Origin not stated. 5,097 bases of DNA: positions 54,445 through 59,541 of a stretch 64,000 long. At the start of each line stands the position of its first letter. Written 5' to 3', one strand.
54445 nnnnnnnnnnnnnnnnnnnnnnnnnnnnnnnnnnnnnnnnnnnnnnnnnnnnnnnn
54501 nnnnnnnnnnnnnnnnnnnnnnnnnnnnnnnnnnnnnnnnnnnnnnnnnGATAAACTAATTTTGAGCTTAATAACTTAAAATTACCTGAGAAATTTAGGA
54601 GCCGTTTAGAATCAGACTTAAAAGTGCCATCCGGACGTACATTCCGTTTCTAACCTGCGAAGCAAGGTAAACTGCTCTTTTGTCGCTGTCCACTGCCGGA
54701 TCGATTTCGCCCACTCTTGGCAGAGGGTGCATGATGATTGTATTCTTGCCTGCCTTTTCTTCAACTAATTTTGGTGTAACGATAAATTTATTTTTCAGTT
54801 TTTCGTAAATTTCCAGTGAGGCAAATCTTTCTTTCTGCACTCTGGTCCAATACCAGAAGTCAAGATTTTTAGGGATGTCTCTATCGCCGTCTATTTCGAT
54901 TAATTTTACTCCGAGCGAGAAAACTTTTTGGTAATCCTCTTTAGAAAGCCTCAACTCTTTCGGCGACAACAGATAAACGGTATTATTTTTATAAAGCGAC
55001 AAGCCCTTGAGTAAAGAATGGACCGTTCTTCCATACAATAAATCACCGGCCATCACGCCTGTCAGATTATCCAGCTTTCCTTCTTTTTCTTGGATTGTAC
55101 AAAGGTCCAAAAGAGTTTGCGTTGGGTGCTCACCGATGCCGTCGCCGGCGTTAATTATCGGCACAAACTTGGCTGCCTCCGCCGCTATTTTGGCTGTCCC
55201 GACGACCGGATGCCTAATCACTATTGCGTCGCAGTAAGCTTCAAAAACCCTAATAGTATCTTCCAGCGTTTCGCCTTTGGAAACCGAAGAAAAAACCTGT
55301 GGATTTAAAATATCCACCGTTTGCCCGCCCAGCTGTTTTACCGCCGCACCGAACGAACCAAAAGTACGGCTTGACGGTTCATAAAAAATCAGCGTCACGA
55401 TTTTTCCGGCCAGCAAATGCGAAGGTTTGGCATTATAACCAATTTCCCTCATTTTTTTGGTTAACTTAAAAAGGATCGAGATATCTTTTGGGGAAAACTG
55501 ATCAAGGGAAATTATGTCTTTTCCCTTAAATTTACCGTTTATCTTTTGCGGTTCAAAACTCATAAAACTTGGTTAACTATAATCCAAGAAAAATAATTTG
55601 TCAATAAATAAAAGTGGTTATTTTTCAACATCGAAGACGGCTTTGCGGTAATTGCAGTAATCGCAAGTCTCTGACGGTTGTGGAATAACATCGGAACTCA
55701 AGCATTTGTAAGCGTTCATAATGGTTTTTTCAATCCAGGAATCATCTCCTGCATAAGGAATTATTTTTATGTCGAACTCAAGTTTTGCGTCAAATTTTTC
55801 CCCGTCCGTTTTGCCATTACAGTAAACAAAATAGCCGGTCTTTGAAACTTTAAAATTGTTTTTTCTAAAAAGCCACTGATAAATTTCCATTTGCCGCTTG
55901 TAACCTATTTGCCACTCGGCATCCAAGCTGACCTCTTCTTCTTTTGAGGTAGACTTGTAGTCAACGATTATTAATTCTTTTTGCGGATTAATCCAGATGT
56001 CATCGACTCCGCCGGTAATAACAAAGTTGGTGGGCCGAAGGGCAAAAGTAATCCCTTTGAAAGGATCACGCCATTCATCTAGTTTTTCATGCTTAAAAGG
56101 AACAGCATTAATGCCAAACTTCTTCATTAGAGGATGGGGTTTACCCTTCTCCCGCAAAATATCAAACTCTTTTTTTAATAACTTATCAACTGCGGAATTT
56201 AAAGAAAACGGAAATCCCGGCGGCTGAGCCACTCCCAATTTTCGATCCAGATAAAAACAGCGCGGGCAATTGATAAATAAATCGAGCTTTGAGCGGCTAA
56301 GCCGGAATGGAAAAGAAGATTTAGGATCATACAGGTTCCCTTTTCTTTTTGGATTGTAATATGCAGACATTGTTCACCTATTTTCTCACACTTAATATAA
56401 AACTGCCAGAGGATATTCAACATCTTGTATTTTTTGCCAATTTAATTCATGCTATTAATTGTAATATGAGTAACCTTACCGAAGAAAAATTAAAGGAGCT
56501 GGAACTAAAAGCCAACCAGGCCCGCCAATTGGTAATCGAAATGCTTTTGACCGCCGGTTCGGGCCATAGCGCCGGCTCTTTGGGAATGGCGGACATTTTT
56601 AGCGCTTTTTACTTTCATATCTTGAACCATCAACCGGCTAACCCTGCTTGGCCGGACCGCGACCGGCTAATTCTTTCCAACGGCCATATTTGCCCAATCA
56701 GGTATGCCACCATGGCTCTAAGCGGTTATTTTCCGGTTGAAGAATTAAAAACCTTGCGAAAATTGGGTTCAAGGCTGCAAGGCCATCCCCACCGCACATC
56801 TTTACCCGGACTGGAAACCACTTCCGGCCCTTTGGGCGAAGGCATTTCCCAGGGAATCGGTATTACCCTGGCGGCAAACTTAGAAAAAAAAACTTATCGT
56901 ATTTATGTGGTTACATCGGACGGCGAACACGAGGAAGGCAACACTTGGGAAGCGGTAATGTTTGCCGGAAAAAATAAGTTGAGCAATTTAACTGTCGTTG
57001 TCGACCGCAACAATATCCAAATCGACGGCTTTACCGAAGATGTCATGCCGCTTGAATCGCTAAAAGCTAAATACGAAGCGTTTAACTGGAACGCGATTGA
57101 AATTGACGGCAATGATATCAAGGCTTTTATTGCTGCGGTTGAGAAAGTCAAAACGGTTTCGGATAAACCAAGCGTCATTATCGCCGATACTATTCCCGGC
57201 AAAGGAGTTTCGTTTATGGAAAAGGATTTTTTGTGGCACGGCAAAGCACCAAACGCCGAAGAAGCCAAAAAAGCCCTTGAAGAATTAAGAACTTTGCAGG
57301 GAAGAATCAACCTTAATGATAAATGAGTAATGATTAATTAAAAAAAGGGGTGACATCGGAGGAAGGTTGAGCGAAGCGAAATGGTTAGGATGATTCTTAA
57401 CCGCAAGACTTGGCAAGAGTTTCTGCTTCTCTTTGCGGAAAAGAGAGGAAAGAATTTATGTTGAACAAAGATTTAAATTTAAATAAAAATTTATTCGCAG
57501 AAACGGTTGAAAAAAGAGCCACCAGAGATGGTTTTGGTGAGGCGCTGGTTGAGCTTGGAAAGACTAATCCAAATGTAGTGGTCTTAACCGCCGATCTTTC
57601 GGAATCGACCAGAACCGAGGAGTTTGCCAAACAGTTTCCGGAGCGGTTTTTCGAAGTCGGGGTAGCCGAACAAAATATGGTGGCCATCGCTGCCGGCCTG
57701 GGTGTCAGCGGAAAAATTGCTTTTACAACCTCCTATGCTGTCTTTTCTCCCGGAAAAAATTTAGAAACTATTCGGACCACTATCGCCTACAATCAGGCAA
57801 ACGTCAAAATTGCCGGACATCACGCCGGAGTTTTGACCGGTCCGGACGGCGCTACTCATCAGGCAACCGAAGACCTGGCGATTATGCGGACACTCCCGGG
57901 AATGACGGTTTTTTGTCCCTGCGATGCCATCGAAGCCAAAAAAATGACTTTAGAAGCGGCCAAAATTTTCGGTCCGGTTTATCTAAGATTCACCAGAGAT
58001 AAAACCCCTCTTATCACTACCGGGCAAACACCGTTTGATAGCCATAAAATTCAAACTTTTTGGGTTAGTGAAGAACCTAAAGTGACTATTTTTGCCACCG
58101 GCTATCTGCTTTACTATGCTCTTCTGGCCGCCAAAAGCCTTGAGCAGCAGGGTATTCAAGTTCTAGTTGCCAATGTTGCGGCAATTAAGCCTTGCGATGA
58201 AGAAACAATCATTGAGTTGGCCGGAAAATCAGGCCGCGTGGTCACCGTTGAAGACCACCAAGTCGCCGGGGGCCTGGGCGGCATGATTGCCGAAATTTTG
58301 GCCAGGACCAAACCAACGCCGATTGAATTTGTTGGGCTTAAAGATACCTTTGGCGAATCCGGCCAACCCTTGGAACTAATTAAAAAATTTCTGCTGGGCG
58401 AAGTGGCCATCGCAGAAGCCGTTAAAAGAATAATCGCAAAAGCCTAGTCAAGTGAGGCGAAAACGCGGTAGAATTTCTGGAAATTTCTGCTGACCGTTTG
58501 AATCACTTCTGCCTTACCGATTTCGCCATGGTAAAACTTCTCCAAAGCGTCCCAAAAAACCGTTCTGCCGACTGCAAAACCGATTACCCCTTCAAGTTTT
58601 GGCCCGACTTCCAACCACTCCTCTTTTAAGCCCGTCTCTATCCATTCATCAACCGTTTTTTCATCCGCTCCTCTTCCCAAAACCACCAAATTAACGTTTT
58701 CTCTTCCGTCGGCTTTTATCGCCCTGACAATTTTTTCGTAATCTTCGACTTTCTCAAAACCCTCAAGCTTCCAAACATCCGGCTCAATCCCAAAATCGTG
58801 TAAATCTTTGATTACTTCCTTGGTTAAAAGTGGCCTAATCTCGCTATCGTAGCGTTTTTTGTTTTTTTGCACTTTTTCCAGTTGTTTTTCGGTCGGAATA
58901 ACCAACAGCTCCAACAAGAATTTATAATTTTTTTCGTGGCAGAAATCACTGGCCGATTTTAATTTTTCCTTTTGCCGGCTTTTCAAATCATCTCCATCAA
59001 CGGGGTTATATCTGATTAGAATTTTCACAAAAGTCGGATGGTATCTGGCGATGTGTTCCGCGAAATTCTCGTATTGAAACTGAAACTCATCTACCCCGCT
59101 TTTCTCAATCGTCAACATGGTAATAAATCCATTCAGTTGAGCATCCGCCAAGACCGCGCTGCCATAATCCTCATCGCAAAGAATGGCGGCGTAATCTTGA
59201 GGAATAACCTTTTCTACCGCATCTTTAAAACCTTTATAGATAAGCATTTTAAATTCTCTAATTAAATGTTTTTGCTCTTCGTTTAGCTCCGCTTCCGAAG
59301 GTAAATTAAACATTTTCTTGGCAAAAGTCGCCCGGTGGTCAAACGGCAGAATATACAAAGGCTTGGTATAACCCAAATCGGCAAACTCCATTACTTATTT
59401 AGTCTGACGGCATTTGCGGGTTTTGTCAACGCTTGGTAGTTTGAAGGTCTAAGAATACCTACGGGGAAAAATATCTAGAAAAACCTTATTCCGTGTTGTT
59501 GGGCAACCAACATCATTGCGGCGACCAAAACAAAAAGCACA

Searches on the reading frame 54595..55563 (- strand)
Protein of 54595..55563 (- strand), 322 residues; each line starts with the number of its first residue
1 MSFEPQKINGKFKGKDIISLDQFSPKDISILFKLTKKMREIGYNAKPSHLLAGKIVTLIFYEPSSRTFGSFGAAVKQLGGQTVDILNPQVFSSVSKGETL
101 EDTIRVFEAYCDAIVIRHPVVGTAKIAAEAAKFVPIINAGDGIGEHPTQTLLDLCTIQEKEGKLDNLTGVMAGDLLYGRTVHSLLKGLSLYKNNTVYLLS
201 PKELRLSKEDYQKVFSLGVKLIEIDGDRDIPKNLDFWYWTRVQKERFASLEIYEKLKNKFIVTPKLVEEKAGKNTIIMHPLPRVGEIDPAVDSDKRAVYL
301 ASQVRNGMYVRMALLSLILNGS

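Call 54: search_protein_families(library=pfam, proteins=[window:54595-55563:-], max_evalue=0.001)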
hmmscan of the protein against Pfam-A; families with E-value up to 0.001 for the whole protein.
window:54595-55563:- (322 aa): 2 families
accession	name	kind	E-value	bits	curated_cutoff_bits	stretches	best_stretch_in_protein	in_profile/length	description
PF02729.26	OTCace_N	-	4.5e-43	147.3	29.9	1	15-159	1-148/148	Aspartate/ornithine carbamoyltransferase, carbamoyl-P binding domain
PF00185.30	OTCace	-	4e-23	82.6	29.4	1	166-317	2-156/157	Aspartate/ornithine carbamoyltransferase, Asp/Orn binding domain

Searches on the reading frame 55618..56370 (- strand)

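Call 54: search_protein_families(library=pfam, proteins=[window:55618-56370:-], max_evalue=0.001)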
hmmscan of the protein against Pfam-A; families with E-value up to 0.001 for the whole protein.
window:55618-56370:- (250 aa): 1 family
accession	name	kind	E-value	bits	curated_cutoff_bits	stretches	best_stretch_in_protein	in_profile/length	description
PF12705.13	PDDEXK_1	-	9.1e-16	59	22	1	105-243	120-244/247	PD-(D/E)XK nuclease superfamily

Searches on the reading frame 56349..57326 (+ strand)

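Call 54: search_protein_families(library=pfam, proteins=[window:56349-57326:+], max_evalue=0.001)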
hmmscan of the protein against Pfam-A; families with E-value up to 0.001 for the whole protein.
window:56349-57326:+ (325 aa): 3 families
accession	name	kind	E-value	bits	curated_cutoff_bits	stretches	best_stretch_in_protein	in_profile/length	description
PF00456.26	Transketolase_N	-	4.1e-61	207.2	22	1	55-309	6-271/334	Transketolase, thiamine diphosphate binding domain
PF13292.11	DXP_synthase_N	-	1.3e-11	44.7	21.2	1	42-226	9-176/274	1-deoxy-D-xylulose-5-phosphate synthase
PF00676.26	E1_dh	-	6.7e-07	29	22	1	138-269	80-209/300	Dehydrogenase E1 component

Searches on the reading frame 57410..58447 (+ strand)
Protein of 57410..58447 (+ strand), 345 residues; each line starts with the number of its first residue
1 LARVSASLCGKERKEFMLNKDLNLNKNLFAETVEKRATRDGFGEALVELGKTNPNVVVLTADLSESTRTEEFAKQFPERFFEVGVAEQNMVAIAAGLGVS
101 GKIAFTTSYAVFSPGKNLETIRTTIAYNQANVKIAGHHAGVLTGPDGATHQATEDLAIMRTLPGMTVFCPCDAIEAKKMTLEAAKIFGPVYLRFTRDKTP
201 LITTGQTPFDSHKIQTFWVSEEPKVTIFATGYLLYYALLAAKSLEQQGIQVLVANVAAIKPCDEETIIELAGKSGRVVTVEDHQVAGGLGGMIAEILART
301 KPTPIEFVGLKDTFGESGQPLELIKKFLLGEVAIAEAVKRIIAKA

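Call 54: search_protein_families(library=pfam, proteins=[window:57410-58447:+], max_evalue=0.001)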
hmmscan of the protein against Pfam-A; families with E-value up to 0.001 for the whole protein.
window:57410-58447:+ (345 aa): 3 families
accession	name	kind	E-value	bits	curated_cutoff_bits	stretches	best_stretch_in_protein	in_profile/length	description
PF02779.29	Transket_pyr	-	1.6e-41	142.3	27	1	35-199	2-172/174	Transketolase, pyrimidine binding domain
PF02780.25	Transketolase_C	-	3.4e-26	92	25.9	1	220-331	7-121/124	Transketolase, C-terminal domain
PF22613.1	Transketolase_C_1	-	0.00018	22.1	27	0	221-327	10-110/113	Transketolase-like TK C-terminal domain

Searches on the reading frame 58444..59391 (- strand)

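Call 54: search_protein_families(library=pfam, proteins=[window:58444-59391:-], max_evalue=0.001)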
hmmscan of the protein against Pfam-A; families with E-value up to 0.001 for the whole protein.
window:58444-59391:- (315 aa): 2 families
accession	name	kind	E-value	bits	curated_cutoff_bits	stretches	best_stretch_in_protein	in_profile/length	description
PF09863.15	DUF2090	-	9.7e-33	114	27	1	11-310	36-305/310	Uncharacterized protein conserved in bacteria (DUF2090)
PF01791.15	DeoC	-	1.9e-05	24.8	23.8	1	14-279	3-227/229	DeoC/LacD family aldolase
